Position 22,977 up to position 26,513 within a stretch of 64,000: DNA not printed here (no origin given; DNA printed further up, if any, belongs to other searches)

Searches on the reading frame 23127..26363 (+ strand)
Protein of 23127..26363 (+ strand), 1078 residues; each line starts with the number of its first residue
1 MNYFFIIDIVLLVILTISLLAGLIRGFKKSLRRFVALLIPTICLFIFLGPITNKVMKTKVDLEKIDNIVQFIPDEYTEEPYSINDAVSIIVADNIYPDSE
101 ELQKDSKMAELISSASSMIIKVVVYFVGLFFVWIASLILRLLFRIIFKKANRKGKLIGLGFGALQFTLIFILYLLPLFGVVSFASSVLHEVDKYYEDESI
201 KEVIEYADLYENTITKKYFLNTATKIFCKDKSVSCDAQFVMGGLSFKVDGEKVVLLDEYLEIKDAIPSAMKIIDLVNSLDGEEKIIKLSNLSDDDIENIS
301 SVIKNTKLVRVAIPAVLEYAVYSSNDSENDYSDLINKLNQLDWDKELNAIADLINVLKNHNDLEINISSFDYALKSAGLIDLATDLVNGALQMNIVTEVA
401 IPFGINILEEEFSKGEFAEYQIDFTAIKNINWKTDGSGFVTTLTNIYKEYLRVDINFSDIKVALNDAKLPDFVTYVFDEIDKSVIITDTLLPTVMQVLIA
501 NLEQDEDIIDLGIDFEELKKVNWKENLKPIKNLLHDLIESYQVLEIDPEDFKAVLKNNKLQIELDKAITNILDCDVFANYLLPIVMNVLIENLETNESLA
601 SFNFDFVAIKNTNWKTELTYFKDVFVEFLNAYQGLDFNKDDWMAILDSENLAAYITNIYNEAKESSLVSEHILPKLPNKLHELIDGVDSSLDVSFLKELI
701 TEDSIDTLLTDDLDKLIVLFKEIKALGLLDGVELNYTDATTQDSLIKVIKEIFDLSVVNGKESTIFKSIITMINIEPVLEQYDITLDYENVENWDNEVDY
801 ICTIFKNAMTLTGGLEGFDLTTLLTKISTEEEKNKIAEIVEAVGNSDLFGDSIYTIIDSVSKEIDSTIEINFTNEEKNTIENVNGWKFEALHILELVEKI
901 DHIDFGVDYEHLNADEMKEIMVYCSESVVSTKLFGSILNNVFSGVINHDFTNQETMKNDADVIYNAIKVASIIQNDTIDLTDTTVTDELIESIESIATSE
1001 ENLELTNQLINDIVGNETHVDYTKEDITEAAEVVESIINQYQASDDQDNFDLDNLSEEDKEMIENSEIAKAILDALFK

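Call 5: search_protein_families(library=pfam, proteins=[window:23127-26363:+], max_evalue=0.01)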
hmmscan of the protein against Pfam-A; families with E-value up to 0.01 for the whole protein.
window:23127-26363:+ (1078 aa): 1 family
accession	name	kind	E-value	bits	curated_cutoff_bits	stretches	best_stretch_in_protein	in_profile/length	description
PF02674.22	Colicin_V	-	9.9e-08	32.5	29.3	2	7-57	1-51/144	Colicin V production protein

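Call 6: search_protein_families(library=ncbifam, proteins=[window:23127-26363:+], max_evalue=0.01)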
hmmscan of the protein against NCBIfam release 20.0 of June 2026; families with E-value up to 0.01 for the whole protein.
window:23127-26363:+ (1078 aa): 0 families

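Call 59: search_protein_families(library=pfam, alignment_id=A6, max_evalue=0.01)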
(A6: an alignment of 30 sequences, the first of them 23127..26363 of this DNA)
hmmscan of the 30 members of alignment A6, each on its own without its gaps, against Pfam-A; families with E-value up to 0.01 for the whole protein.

A. member 1, window:23127-26363:+ (1078 aa): 1 family
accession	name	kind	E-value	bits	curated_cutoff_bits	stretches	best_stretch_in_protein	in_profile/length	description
PF02674.22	Colicin_V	-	9.9e-08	32.5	29.3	2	7-57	1-51/144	Colicin V production protein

B. families by the number of members that match (of 30 scanned): 5 families
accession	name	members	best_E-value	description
PF02674.22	Colicin_V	12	9.9e-08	Colicin V production protein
PF00302.23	CAT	1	0.0011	Chloramphenicol acetyltransferase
PF22680.2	Glyco_hydro_123_N_2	1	0.0056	Glycoside hydrolase 123 N-terminal domain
PF03592.21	Terminase_2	1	0.0057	Terminase small subunit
PF14069.11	SpoVIF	1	0.0086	Stage VI sporulation protein F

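Call 90: search_protein_families(library=padloc, proteins=[window:23127-26363:+], max_evalue=0.01)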
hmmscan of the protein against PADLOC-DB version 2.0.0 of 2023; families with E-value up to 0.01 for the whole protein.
window:23127-26363:+ (1078 aa): 0 families

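Call 91: search_protein_families(library=phrogs, proteins=[window:23127-26363:+], max_evalue=0.01)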
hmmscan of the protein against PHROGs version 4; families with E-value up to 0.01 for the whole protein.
window:23127-26363:+ (1078 aa): 0 families
